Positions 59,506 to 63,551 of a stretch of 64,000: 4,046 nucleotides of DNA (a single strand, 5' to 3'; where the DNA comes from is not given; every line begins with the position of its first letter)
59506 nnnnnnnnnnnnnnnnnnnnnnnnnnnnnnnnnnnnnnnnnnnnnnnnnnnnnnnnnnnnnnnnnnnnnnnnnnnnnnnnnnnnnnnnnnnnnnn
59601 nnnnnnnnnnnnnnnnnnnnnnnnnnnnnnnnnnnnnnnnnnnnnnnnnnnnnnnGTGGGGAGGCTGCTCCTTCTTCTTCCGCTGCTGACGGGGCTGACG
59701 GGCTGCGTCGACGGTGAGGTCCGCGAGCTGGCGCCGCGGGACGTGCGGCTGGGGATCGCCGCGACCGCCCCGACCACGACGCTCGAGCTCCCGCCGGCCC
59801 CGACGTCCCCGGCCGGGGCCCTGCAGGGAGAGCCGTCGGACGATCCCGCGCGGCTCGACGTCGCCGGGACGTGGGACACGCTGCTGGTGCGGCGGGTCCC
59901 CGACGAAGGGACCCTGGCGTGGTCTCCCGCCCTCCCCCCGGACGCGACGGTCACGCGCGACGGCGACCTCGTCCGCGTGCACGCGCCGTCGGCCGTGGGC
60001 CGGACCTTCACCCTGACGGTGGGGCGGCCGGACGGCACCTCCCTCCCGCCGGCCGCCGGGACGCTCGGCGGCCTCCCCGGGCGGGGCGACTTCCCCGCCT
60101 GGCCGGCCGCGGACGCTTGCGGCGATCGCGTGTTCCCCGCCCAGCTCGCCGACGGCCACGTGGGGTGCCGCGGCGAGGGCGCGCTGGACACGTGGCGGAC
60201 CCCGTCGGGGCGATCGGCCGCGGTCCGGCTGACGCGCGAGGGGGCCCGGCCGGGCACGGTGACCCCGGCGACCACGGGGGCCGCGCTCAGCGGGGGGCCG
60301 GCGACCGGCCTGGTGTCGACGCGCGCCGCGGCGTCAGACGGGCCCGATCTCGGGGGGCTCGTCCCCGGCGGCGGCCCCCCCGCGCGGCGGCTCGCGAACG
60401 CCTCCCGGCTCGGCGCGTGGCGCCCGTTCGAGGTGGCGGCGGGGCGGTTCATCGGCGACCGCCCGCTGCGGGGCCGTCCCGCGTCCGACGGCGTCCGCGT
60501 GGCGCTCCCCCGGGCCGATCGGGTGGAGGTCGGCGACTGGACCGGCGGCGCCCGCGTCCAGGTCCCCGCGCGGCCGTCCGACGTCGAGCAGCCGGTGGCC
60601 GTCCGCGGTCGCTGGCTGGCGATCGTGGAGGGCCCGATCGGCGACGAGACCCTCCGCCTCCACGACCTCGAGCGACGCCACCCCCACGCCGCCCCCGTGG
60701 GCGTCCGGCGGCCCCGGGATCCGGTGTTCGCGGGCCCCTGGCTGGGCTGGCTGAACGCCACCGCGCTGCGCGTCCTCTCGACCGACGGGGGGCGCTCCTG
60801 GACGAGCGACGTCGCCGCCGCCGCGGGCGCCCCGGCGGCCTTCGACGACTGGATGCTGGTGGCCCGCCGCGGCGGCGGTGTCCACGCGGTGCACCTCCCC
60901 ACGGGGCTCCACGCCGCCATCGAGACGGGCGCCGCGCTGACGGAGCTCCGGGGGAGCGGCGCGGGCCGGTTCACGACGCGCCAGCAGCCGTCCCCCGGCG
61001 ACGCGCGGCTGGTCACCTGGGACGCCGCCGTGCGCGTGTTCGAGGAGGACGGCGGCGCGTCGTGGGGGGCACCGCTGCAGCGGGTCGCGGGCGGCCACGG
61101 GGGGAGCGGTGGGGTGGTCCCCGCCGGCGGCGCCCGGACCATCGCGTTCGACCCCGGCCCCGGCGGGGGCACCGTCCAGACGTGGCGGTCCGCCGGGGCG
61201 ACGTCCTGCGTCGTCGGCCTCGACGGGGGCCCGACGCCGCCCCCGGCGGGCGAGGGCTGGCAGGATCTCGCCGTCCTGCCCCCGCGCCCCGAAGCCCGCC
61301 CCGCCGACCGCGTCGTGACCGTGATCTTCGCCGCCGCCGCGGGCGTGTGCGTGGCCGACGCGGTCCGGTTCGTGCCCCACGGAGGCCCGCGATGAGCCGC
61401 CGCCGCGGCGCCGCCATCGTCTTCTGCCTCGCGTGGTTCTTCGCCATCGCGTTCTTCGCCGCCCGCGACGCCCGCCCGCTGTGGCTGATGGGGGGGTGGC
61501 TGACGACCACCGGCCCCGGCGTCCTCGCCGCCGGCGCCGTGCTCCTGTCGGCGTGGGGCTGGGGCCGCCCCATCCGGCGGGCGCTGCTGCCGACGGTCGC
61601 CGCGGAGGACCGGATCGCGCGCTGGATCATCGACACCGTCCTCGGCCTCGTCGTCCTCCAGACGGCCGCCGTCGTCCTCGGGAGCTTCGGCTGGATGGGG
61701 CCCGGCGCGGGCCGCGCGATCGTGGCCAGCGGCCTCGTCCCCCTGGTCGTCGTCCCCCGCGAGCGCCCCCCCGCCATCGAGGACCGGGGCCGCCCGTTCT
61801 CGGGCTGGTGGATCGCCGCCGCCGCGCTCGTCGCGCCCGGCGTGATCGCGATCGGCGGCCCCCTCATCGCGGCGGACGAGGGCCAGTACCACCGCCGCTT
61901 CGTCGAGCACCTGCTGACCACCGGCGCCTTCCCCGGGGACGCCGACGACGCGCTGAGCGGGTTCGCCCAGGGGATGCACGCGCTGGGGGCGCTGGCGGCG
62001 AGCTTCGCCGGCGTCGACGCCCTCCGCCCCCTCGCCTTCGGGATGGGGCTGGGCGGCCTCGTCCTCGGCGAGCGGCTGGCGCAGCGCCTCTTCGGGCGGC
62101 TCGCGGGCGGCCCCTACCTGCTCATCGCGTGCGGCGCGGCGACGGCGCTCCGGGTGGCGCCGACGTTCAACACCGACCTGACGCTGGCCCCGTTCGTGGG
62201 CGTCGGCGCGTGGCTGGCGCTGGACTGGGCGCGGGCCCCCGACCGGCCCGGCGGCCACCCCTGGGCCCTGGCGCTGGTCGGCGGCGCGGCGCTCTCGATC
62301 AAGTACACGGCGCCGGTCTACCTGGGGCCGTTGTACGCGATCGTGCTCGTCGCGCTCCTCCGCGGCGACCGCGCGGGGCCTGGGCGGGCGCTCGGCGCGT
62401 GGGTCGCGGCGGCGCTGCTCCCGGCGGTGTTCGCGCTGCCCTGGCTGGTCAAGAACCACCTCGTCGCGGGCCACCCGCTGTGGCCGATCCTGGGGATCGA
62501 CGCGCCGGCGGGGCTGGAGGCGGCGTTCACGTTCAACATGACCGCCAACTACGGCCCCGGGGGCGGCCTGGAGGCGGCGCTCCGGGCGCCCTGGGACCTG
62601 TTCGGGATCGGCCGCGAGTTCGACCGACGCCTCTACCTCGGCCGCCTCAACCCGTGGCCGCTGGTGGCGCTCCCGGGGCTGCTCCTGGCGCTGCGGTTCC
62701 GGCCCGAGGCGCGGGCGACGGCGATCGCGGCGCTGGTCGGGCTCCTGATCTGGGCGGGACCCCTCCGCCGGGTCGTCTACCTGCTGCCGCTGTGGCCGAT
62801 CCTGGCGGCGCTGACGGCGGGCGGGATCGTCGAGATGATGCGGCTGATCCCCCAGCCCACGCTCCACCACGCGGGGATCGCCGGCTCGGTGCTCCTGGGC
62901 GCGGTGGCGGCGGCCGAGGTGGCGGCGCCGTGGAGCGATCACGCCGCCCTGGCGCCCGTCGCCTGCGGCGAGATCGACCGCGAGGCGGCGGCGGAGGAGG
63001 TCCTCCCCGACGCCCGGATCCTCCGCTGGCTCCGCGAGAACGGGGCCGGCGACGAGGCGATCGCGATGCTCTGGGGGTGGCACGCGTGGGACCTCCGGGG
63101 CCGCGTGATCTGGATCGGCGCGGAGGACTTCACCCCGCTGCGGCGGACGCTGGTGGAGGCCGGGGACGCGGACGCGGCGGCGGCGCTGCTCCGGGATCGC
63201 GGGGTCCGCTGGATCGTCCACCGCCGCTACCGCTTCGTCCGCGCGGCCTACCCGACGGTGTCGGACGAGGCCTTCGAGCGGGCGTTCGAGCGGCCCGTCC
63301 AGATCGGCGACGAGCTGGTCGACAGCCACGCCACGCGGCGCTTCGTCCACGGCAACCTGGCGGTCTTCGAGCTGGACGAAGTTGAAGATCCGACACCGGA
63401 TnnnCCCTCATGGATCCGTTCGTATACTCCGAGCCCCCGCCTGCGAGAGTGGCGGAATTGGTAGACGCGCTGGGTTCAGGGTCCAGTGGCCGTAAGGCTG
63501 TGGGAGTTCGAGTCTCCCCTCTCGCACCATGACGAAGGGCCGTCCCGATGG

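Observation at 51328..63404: Candidate bacterial TMTC-type protein O-glycosylation system with nearby PKD-domain substrates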

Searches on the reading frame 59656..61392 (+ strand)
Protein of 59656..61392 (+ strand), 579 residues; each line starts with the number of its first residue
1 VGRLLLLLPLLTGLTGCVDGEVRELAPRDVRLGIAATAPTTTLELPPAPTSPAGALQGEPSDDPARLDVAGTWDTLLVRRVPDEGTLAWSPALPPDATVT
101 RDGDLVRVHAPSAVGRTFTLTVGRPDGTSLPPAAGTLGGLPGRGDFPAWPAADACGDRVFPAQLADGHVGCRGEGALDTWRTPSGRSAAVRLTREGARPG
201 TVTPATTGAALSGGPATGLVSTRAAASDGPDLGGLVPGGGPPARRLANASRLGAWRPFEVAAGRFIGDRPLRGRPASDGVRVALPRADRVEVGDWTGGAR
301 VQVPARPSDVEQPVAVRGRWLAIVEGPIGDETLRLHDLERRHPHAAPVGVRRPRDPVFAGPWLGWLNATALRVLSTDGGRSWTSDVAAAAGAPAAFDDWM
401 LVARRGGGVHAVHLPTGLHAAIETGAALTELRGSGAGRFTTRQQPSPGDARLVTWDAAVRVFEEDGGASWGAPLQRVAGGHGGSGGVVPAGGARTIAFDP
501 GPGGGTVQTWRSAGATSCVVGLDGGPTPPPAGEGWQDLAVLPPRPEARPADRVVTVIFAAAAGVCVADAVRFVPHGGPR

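Call 9: search_protein_families(library=pfam, proteins=[window:59656-61392:+], max_evalue=0.01)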
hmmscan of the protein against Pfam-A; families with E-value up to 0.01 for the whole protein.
window:59656-61392:+ (579 aa): 0 families

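Call 11: search_protein_families(library=ncbifam, proteins=[window:59656-61392:+], max_evalue=0.01)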
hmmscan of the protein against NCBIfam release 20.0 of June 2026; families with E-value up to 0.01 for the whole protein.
window:59656-61392:+ (579 aa): 0 families

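Call 12: search_protein_families(library=pfam, proteins=[window:59656-61392:+], max_evalue=10)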
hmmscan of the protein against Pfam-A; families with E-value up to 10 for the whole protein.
window:59656-61392:+ (579 aa): 1 family
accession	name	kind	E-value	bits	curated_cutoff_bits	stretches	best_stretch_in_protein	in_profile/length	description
PF02012.26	BNR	-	0.36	11.4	27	1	374-383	2-11/12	BNR/Asp-box repeat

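Call 90: search_solved_structures(query=window:59656-61392:+, max_evalue=10)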
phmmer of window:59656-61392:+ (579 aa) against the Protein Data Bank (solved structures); distinct sequences matched with E-value up to 10: 0.

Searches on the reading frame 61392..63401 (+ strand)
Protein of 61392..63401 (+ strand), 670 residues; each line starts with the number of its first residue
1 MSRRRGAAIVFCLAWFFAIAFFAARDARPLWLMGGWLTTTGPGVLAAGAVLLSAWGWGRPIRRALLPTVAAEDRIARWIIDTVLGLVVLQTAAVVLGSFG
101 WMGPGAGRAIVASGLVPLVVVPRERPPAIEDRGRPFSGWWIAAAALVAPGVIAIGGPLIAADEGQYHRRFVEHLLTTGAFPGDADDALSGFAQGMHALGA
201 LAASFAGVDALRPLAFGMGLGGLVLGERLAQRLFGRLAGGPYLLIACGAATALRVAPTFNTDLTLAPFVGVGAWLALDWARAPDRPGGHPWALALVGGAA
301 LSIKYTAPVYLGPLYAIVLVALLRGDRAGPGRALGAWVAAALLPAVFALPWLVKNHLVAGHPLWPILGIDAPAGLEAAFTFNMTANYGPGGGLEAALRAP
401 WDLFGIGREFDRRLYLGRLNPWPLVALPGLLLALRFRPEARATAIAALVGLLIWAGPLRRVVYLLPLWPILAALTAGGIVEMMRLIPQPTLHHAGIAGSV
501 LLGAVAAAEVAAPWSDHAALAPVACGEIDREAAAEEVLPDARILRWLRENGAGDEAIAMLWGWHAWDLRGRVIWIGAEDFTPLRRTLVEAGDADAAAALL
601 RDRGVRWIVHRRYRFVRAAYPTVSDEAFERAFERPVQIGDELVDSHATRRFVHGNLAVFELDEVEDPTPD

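Call 9: search_protein_families(library=pfam, proteins=[window:61392-63401:+], max_evalue=0.01)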
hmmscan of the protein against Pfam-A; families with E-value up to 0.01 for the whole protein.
window:61392-63401:+ (670 aa): 0 families

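Call 11: search_protein_families(library=ncbifam, proteins=[window:61392-63401:+], max_evalue=0.01)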
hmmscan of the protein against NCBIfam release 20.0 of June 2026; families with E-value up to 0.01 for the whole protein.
window:61392-63401:+ (670 aa): 1 family
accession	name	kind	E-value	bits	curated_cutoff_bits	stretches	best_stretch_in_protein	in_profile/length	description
NF047510.1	LIC_10190_fam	subfamily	0.00014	20.7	100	1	55-370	15-317/424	LIC_10190 family membrane protein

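Call 12: search_protein_families(library=pfam, proteins=[window:61392-63401:+], max_evalue=10)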
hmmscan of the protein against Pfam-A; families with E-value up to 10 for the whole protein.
window:61392-63401:+ (670 aa): 0 families

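Call 48: search_solved_structures(query=A3, max_evalue=10, show_alignments=2)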
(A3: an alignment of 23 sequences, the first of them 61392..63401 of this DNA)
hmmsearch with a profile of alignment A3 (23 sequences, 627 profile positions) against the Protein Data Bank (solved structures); distinct sequences matched with E-value up to 10: 2.
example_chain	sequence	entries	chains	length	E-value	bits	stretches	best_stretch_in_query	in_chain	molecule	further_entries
3naq_A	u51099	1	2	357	0.99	11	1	519-558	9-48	Formate dehydrogenase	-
3jtm_A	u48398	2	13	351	1.5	10.4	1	521-558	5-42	Formate dehydrogenase, mitochondrial | Formate dehydrogenase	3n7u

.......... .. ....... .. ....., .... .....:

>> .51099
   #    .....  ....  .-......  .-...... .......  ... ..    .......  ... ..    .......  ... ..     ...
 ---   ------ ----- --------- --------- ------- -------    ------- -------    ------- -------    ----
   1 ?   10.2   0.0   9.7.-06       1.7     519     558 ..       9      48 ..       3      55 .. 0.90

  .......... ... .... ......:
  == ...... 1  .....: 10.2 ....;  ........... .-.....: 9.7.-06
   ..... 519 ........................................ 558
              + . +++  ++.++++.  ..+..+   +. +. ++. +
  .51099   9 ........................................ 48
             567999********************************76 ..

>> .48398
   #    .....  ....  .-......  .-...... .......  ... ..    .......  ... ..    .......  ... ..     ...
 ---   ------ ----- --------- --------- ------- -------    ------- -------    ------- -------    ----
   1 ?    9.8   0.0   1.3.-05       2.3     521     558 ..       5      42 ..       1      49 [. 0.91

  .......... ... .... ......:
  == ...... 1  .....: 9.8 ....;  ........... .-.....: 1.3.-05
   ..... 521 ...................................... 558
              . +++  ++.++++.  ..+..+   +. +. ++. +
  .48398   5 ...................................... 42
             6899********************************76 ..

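Call 49: search_protein_families(library=pfam, alignment_id=A3, max_evalue=1)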
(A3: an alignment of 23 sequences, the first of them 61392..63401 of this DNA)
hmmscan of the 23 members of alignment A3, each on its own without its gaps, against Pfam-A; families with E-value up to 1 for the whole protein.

A. member 1, window:61392-63401:+ (670 aa): 0 families

B. families by the number of members that match (of 23 scanned): 7 families
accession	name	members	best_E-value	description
PF13231.12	PMT_2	7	6.3e-06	Dolichyl-phosphate-mannose-protein mannosyltransferase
PF02366.24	PMT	2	0.00043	Dolichyl-phosphate-mannose-protein mannosyltransferase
PF03901.23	Glyco_transf_22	2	0.016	Alg9-like mannosyltransferase family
PF04335.19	VirB8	1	0.019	VirB8 protein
PF16316.10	DUF4956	1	0.066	Domain of unknown function (DUF4956)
PF13567.11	DUF4131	1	0.094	Domain of unknown function (DUF4131)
PF07220.16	DUF1420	1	0.12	Protein of unknown function (DUF1420)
